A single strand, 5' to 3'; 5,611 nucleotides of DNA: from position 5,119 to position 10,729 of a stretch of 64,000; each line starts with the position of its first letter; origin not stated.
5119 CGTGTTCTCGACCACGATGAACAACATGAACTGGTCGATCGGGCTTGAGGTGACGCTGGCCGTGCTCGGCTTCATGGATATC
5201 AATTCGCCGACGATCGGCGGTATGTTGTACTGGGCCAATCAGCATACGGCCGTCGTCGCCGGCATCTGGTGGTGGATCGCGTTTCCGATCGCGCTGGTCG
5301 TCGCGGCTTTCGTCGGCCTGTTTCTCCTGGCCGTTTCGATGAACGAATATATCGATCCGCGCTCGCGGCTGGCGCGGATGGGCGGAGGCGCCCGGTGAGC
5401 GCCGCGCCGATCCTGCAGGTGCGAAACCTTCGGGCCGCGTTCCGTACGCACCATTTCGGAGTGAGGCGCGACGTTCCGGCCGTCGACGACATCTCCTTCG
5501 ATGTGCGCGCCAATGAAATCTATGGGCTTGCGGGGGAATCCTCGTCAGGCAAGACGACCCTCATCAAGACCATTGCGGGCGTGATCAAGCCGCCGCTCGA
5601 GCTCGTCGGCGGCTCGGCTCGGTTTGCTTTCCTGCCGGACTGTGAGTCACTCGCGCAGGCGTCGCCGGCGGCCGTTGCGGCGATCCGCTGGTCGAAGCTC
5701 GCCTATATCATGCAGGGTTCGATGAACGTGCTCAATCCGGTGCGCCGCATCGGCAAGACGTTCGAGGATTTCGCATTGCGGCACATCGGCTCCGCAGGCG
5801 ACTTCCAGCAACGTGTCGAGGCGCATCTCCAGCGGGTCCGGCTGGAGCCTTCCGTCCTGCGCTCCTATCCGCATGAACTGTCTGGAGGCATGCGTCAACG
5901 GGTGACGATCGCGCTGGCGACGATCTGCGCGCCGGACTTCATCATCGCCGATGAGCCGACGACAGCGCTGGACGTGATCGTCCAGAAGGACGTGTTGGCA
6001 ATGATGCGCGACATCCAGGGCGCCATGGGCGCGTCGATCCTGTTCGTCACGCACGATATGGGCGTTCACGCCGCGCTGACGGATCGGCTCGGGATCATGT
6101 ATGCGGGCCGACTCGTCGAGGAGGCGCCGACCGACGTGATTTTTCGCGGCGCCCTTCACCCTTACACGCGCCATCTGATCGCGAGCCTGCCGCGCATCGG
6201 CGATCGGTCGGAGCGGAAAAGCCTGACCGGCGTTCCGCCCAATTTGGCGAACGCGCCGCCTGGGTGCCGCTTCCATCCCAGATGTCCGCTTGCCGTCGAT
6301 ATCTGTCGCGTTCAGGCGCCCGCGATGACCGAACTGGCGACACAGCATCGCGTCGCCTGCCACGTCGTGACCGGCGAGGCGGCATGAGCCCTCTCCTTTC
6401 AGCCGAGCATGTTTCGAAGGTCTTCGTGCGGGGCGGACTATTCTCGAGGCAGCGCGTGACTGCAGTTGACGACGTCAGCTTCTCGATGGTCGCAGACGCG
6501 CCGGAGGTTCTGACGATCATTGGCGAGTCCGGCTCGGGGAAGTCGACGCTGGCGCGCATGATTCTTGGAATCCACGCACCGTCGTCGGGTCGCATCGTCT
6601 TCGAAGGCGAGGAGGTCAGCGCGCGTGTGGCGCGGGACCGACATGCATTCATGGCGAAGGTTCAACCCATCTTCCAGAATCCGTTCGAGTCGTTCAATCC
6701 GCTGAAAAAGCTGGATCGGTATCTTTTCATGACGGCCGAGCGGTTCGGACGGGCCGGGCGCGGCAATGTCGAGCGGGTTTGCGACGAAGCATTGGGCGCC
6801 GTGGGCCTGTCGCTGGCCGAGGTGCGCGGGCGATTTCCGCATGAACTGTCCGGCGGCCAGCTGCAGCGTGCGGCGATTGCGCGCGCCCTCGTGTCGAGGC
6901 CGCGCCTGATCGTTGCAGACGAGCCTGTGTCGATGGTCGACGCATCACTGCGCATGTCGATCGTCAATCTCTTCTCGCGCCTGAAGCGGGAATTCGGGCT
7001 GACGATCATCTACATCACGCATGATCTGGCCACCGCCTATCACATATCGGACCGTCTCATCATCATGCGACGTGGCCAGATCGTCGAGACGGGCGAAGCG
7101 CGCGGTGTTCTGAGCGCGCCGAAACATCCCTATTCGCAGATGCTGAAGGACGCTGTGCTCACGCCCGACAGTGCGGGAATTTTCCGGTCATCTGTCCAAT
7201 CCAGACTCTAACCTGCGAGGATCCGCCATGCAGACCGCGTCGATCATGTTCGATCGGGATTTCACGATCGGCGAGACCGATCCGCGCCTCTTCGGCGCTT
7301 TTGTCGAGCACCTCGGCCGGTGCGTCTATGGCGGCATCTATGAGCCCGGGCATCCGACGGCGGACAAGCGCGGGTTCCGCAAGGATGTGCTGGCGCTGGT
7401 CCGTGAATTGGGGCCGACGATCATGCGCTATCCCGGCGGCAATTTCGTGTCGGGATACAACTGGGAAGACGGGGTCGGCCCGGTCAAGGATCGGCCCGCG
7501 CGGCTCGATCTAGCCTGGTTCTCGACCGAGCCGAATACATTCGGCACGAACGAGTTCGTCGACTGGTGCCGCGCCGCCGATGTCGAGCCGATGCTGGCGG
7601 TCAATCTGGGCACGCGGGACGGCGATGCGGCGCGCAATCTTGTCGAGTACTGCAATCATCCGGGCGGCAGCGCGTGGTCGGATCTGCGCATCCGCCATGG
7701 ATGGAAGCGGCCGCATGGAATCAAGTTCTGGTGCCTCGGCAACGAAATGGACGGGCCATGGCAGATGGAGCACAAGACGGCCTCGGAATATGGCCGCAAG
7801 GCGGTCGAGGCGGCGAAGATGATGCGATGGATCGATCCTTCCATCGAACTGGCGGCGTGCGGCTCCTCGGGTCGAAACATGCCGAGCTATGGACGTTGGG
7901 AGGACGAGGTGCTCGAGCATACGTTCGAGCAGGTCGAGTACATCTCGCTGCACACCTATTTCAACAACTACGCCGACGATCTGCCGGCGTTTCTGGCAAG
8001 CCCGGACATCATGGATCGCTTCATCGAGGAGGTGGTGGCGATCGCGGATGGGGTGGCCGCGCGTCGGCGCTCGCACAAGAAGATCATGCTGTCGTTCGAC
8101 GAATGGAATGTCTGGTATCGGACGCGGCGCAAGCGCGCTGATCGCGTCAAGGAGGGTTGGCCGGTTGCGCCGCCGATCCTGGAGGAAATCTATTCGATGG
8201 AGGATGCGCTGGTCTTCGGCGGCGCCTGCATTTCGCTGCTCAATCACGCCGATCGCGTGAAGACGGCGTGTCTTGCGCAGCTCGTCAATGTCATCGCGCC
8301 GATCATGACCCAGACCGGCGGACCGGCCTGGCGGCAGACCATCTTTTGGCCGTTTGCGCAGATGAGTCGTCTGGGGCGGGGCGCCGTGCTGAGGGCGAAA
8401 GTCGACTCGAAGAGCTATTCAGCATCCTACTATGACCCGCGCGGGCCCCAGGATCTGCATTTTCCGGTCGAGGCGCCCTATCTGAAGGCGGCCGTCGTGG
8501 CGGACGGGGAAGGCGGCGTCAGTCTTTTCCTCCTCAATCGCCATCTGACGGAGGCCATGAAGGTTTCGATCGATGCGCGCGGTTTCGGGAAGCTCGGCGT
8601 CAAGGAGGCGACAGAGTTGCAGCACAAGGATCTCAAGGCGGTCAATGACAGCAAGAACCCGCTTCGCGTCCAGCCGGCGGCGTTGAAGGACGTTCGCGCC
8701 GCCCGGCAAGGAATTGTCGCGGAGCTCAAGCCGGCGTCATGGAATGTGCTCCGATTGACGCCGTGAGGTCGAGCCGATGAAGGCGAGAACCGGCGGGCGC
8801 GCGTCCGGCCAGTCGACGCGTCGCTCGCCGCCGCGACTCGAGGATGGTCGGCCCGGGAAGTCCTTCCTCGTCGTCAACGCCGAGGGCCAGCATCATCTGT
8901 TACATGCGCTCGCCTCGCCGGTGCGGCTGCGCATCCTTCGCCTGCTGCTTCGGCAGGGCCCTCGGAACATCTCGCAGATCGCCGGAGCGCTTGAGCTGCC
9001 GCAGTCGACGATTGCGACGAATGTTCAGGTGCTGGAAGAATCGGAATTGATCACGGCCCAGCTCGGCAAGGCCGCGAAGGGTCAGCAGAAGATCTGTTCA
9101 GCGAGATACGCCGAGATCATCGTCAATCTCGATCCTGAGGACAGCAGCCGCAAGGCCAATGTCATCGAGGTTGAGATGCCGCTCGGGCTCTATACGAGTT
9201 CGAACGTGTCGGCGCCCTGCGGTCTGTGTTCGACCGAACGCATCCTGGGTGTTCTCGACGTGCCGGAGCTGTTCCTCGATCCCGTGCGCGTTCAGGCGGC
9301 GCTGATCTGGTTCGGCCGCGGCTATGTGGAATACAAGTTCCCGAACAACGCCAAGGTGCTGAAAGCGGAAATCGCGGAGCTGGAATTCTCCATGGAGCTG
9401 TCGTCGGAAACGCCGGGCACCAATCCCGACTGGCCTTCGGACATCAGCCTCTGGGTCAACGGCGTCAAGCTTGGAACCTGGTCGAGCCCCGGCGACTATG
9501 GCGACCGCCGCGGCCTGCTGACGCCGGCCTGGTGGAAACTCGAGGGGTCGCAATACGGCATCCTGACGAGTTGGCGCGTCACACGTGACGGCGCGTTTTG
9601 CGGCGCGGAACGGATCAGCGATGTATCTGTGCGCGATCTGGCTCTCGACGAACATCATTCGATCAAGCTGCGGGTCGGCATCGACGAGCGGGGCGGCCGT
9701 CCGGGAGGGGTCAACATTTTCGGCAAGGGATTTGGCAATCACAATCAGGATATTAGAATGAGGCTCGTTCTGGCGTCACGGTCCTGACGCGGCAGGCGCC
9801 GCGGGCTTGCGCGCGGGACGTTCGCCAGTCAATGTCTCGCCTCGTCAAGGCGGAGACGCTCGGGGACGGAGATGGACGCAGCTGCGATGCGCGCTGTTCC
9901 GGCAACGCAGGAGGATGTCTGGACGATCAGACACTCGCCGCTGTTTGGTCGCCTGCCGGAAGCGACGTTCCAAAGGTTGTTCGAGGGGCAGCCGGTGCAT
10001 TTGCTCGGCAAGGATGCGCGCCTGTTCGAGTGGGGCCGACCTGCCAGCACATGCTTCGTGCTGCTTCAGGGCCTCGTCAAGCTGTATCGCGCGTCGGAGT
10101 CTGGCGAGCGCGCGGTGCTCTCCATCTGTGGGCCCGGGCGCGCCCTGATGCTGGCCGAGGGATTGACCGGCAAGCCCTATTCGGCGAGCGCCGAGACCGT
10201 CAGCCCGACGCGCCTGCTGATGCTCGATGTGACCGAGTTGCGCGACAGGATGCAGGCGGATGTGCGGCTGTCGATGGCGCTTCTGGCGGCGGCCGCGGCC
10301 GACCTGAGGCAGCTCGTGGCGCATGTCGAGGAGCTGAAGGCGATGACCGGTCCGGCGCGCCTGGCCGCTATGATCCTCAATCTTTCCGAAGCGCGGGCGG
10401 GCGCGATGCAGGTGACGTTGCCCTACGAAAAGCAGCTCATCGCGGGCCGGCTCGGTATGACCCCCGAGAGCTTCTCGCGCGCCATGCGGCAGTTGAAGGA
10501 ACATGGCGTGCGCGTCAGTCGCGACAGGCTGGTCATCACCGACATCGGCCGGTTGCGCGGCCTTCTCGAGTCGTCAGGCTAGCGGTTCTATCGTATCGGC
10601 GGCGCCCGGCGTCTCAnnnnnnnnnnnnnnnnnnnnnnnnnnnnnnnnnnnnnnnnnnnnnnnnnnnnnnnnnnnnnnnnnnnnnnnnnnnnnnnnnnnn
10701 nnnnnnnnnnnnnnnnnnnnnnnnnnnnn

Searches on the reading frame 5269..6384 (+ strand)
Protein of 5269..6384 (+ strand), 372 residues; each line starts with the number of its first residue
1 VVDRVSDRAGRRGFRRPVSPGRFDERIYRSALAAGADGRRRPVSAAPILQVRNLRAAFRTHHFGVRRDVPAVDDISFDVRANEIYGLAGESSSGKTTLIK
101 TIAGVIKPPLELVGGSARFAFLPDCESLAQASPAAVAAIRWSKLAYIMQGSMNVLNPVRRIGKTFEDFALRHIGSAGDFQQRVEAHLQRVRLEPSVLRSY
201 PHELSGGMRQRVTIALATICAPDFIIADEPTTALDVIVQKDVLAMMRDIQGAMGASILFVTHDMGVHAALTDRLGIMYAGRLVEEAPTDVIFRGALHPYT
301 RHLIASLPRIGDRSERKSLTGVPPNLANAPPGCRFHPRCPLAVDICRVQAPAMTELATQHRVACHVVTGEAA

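Call 71: search_protein_families(library=pfam, proteins=[window:5269-6384:+], max_evalue=0.000001)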
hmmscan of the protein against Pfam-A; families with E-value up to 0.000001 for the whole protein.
window:5269-6384:+ (372 aa): 2 families
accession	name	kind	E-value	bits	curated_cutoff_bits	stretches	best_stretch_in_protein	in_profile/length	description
PF00005.33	ABC_tran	-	1.5e-21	77.9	25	1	73-232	2-137/137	ABC transporter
PF08352.17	oligo_HPY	-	1.6e-19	70.5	27.1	1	283-346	1-65/65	Oligopeptide/dipeptide transporter, C-terminal region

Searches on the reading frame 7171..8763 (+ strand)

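Call 71: search_protein_families(library=pfam, proteins=[window:7171-8763:+], max_evalue=0.000001)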
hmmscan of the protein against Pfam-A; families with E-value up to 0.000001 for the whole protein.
window:7171-8763:+ (531 aa): 1 family
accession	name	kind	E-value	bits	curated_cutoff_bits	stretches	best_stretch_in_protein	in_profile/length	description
PF06964.18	Alpha-L-AF_C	-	2.5e-45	155.1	27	1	310-523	1-165/165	Alpha-L-arabinofuranosidase C-terminal domain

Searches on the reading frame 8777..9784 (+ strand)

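Call 71: search_protein_families(library=pfam, proteins=[window:8777-9784:+], max_evalue=0.000001)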
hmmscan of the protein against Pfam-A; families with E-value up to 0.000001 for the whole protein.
window:8777-9784:+ (336 aa): 2 families
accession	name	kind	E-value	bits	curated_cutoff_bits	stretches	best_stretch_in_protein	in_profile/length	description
PF12840.13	HTH_20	-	3.9e-09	36.8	27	1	45-93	1-49/51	Helix-turn-helix domain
PF01022.26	HTH_5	-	5.7e-08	32.9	22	1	47-93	1-46/47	Bacterial regulatory protein, arsR family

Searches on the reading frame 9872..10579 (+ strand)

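Call 71: search_protein_families(library=pfam, proteins=[window:9872-10579:+], max_evalue=0.000001)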
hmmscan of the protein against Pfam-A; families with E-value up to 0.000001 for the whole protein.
window:9872-10579:+ (236 aa): 2 families
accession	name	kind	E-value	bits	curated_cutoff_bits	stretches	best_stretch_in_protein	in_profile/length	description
PF13545.12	HTH_Crp_2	-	2.5e-14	53.4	27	1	162-229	1-68/70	Crp-like helix-turn-helix domain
PF00027.35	cNMP_binding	-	6.3e-13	49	27.5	1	47-129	6-88/89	Cyclic nucleotide-binding domain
